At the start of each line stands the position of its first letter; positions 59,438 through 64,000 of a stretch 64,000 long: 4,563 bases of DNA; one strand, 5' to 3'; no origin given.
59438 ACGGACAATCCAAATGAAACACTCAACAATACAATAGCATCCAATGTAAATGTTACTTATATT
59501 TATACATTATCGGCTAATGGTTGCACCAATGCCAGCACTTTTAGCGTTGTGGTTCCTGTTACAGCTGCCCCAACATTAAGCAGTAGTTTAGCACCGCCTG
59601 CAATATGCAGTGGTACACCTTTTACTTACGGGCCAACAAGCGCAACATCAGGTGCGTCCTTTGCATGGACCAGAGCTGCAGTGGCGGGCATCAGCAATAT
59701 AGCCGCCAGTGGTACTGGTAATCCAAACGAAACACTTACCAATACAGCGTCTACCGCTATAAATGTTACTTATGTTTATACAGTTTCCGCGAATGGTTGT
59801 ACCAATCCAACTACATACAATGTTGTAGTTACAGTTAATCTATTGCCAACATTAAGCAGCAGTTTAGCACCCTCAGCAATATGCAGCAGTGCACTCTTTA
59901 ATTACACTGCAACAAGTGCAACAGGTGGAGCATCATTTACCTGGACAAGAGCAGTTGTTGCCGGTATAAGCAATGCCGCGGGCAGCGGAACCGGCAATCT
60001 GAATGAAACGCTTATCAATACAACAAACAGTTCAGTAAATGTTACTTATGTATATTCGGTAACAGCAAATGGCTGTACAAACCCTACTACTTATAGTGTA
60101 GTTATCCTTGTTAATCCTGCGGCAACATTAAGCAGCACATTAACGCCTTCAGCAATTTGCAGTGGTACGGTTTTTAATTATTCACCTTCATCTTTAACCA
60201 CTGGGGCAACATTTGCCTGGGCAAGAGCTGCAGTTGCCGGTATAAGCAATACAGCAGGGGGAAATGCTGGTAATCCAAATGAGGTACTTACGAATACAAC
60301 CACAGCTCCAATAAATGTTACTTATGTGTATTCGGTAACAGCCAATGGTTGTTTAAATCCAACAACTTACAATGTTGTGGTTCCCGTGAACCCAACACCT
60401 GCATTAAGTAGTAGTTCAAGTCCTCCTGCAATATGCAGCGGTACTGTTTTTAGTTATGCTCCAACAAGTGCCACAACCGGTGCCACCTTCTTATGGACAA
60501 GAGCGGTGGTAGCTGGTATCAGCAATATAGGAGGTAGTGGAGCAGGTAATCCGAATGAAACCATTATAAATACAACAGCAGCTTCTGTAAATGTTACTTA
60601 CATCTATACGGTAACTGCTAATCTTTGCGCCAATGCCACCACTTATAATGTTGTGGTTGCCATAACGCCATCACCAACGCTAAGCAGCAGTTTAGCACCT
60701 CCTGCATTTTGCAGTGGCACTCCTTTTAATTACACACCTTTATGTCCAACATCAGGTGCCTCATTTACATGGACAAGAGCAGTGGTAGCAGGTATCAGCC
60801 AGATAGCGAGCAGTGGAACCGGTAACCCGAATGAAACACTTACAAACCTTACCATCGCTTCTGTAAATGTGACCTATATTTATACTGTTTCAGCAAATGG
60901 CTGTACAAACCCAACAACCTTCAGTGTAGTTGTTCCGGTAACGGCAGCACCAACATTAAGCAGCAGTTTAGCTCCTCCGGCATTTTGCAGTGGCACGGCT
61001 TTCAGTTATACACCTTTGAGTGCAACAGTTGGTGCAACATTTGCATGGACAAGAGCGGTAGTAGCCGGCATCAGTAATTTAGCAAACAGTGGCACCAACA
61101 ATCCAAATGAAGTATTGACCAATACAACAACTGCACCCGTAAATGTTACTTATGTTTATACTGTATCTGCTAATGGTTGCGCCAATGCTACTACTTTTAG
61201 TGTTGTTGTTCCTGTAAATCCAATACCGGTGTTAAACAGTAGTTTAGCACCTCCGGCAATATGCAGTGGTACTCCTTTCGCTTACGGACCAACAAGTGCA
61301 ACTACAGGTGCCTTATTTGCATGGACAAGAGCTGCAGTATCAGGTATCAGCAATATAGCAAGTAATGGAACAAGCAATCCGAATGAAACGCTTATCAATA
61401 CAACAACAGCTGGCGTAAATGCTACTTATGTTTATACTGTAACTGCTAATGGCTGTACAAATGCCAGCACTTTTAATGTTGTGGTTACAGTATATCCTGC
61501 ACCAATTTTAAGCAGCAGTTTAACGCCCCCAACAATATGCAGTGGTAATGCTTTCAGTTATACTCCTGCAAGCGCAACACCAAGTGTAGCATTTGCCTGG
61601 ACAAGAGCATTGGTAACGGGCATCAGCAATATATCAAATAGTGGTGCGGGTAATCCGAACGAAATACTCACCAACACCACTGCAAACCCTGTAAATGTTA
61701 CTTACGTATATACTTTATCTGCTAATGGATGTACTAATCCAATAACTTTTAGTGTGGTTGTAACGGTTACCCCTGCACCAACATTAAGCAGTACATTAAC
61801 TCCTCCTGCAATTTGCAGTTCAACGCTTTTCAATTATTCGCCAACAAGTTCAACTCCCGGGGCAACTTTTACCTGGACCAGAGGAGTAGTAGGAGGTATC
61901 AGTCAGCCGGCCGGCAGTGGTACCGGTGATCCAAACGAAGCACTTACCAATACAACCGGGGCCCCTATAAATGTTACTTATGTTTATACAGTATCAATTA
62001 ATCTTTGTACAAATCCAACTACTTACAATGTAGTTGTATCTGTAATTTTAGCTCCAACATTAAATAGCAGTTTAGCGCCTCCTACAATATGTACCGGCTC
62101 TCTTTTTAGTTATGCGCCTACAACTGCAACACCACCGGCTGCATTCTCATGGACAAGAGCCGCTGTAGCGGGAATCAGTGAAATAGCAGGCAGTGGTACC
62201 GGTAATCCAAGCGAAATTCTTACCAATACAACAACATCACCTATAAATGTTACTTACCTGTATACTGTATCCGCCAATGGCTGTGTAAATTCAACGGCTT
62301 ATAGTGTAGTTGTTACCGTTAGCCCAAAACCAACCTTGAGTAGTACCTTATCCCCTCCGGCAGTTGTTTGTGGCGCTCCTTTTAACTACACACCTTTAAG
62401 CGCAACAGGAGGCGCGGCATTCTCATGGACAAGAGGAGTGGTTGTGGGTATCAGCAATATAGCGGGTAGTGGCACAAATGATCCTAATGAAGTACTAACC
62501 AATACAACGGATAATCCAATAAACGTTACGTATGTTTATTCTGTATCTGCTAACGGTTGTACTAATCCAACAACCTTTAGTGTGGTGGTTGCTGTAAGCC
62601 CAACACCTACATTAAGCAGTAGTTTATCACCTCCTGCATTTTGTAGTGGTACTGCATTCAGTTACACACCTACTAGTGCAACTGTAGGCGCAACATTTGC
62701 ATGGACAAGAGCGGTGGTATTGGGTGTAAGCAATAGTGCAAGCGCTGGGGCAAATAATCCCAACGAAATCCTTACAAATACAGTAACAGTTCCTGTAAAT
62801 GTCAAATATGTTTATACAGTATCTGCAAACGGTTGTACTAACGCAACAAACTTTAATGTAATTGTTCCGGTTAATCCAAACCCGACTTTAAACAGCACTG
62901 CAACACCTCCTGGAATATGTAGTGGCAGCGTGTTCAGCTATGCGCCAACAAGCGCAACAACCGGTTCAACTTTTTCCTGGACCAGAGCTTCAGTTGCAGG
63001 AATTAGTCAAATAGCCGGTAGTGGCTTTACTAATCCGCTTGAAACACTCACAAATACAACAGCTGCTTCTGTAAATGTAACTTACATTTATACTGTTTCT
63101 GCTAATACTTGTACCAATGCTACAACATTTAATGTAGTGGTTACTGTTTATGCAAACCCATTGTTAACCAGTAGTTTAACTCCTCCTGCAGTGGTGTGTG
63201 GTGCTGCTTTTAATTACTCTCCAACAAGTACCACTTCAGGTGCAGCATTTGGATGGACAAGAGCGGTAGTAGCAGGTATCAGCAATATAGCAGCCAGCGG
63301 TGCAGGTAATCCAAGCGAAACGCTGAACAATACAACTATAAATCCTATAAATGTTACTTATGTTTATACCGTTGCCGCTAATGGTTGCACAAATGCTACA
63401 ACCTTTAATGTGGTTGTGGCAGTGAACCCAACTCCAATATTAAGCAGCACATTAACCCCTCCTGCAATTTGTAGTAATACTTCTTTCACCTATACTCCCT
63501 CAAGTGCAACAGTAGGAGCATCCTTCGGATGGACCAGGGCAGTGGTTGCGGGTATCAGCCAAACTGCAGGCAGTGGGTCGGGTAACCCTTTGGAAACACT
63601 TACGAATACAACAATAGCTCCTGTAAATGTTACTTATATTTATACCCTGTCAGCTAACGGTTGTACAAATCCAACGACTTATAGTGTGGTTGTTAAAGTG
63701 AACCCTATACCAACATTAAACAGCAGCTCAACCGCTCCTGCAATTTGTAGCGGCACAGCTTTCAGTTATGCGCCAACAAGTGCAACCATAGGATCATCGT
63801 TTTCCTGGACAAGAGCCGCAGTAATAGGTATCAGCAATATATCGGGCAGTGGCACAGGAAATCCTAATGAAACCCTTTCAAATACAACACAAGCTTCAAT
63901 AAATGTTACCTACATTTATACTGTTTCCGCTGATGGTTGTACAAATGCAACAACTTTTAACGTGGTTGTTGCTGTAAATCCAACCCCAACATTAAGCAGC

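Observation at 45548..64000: Unannotated giant ORF (>18.4 kb, >6,150 codons) runs off the window and is invisible in the ORF track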

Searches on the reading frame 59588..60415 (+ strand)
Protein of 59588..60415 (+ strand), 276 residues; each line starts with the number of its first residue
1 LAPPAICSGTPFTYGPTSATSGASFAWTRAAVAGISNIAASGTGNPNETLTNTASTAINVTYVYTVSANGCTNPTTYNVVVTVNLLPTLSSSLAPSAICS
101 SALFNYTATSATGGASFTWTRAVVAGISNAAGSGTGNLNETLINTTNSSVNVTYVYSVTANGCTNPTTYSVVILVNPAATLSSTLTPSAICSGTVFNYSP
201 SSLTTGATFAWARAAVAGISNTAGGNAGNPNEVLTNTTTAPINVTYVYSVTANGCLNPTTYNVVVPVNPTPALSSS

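Call 63: predict_structure(alignment_id=A2)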
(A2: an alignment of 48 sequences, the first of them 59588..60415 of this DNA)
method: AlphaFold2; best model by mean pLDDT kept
length: 276 residues; sequences in the alignment: 48
mean_pLDDT: 93.2   pTM: 0.71
mean pLDDT of the five models: 93.2, 93.1, 92.3, 91.9, 91.2
residues with pLDDT >= 90: 241; 70-90: 35; 50-70: 0; < 50: 0
segments of 3 or more residues with pLDDT < 50: none
pLDDT, mean of each block of 10 residues (from residue 1): 89 92 94 95 93 93 95 94 94 90 94 93 96 94 95 96 93 93 91 93 92 95 92 94 96 91 95 85
secondary structure, 60 per line:
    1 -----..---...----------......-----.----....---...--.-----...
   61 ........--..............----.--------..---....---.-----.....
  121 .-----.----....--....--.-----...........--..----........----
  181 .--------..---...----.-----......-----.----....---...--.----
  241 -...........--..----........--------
elements in order: E11-13 E24-29 E40-43 E47-49 E58-68 E71-84 E103-106 E116-121 E132-135 E138-141 E150-160 E169-176 E195-197 E208-213 E224-227 E231-233 E242-252 E261-268

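Call 66: fold_search(model_id=the predicted structure, library=pdb)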
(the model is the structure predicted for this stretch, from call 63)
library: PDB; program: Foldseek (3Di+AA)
matches with E <= 10: 1325; with E <= 0.001: 141
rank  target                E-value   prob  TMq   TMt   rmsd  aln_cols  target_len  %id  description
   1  7sqc_F0               7.3e-09  1.00  0.30  0.28  11.9       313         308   11  Ciliary C1 central pair apparatus isolated from Chlamydomonas reinhardtii (released 2022-04-13)
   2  7sqc_F1               1.7e-07  1.00  0.29  0.20  12.2       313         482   10  Ciliary C1 central pair apparatus isolated from Chlamydomonas reinhardtii (released 2022-04-13)
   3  9flv_A                2.6e-07  1.00  0.50  0.36   7.3       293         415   20  CryoEM structure of the fragment-5 (2393-2807) in the grappling hook protein A (GhpA) in the bacterium Aureispira sp.  (released 2024-10-16)
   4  9ijj_C                2.8e-07  1.00  0.45  0.17   9.4       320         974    7  In situ structure of the central apparatus in mouse sperm axoneme. (released 2025-06-04)
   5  9fly_A                2.9e-07  1.00  0.52  0.21   6.9       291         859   20  CryoEM structure of the base (4151-5009) in the grappling hook protein A (GhpA) in the bacterium Aureispira sp. CCB-QB (released 2024-10-16)
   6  9ijj_O                3.7e-07  1.00  0.30  0.10  12.3       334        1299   12  In situ structure of the central apparatus in mouse sperm axoneme. (released 2025-06-04)
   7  7som_D                5.0e-07  1.00  0.32  0.10  12.9       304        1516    9  Ciliary C2 central pair apparatus isolated from Chlamydomonas reinhardtii (released 2022-04-13)
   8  9flu_A                5.2e-07  1.00  0.52  0.45   6.7       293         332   24  CryoEM structure of the fragment-1 (3402-3733) in the grappling hook protein A (GhpA) in the bacterium Aureispira sp.  (released 2024-10-16)
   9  6dms                  8.1e-07  1.00  0.27  0.13  16.5       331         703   10  Endo-fucoidan hydrolase MfFcnA4_H294Q from glycoside hydrolase family 107 (released 2018-10-03)
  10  7sqc_2A               8.9e-07  1.00  0.33  0.17  11.6       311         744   11  Ciliary C1 central pair apparatus isolated from Chlamydomonas reinhardtii (released 2022-04-13)
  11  9ijj_E                1.3e-06  1.00  0.31  0.21  12.6       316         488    8  In situ structure of the central apparatus in mouse sperm axoneme. (released 2025-06-04)
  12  9flp_A                1.6e-06  1.00  0.50  0.19   7.4       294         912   22  CryoEM structure of the neck (1403-2314) in the grappling hook protein A (GhpA) in the bacterium Aureispira sp. CCB-QB (released 2024-10-16)
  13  7sqc_O0               2.0e-06  1.00  0.34  0.13  12.5       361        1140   10  Ciliary C1 central pair apparatus isolated from Chlamydomonas reinhardtii (released 2022-04-13)
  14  9ijj_h                2.3e-06  1.00  0.25  0.09  14.1       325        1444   10  In situ structure of the central apparatus in mouse sperm axoneme. (released 2025-06-04)
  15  9g8b_A                2.7e-06  1.00  0.52  0.43   7.4       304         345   20  CryoEM structure of the fragment-2 (2892-3236) in the grappling hook protein A (GhpA) in the bacterium Aureispira sp.  (released 2024-10-16)
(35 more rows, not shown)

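Call 71: search_solved_structures(query=A2, max_evalue=0.001, show_alignments=1)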
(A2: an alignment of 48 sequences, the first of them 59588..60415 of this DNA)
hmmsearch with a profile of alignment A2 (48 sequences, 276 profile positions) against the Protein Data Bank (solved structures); distinct sequences matched with E-value up to 0.001: 0.

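Call 85: search_protein_representatives(alignment_id=A2)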
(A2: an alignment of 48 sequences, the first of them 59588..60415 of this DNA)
Query: 48 sequences, 276 profile positions. Proteins with E-value up to 0.001 (for the whole library): 4453; up to 1e-10: 3106; up to 1e-30: 1594. The best 150 are listed.
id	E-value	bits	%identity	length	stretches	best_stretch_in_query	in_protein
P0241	0.0e+00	15396.5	-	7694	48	1-276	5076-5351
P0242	0.0e+00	6925.0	-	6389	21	1-276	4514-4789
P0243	0.0e+00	6924.5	-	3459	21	1-275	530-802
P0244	0.0e+00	5679.3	-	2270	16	1-276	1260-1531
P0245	0.0e+00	3887.3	-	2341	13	1-276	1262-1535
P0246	0.0e+00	3589.2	-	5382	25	3-276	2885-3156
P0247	0.0e+00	3472.4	-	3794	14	1-276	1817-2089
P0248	0.0e+00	3295.4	-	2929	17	1-276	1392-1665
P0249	0.0e+00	3158.7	-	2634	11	1-276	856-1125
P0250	0.0e+00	3097.3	-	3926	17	1-276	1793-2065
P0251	0.0e+00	2936.1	-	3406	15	2-275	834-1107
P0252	0.0e+00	2587.1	-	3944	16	1-272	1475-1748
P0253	0.0e+00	2545.4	-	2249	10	6-275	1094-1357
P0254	0.0e+00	2517.6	-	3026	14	1-276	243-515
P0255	0.0e+00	2515.5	-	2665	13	1-276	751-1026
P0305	0.0e+00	1276.2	-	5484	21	4-213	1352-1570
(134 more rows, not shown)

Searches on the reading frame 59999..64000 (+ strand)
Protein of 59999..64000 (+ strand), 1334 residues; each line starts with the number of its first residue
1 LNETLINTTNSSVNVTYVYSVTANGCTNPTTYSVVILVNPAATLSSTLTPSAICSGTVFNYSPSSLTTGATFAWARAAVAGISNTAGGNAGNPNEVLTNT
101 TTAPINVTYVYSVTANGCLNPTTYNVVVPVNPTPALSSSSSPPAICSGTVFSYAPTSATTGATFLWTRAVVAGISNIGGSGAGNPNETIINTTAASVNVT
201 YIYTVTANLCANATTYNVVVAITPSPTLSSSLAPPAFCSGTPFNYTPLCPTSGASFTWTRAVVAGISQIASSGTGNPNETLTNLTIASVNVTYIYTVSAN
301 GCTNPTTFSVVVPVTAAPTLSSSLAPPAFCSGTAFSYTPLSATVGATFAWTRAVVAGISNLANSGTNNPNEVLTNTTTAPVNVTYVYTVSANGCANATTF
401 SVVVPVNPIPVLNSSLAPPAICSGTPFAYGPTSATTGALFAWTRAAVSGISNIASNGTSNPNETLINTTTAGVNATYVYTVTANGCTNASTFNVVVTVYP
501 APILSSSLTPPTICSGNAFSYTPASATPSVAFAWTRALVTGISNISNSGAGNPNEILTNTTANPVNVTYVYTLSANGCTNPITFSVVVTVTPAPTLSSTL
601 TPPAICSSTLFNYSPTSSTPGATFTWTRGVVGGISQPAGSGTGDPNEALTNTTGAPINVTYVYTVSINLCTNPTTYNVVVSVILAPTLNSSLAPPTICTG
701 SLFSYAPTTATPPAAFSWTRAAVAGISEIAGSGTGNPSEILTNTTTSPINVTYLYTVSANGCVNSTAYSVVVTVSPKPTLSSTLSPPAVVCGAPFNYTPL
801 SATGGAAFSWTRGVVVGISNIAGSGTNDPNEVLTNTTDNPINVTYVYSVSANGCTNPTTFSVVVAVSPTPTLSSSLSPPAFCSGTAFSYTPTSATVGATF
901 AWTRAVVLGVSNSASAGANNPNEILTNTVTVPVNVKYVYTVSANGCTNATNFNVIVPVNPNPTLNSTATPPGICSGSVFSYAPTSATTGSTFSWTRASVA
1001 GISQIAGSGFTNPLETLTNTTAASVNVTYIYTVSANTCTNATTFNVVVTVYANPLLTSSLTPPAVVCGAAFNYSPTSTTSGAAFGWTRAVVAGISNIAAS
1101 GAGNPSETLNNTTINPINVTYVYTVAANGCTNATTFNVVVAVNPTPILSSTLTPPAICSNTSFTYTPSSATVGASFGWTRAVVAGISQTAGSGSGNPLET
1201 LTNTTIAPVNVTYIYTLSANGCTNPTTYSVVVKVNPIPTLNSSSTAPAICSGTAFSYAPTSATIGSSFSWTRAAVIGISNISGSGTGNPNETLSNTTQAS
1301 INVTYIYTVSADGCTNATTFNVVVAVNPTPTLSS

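Call 7: search_protein_families(library=pfam, proteins=[window:59999-64000:+], max_evalue=0.01)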
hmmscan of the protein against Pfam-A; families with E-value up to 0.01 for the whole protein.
window:59999-64000:+ (1334 aa): 2 families
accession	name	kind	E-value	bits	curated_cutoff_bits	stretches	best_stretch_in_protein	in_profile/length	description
PF19406.5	PKD_5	-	1e-67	224.5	25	12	1248-1330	2-88/88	PKD-like domain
PF19081.6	Ig_7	-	2e-13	50.8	27.3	0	417-500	8-84/84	Ig-like domain CHU_C associated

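Call 8: search_protein_families(library=ncbifam, proteins=[window:59999-64000:+], max_evalue=0.01)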
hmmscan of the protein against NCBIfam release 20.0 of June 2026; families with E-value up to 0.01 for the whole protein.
window:59999-64000:+ (1334 aa): 0 families
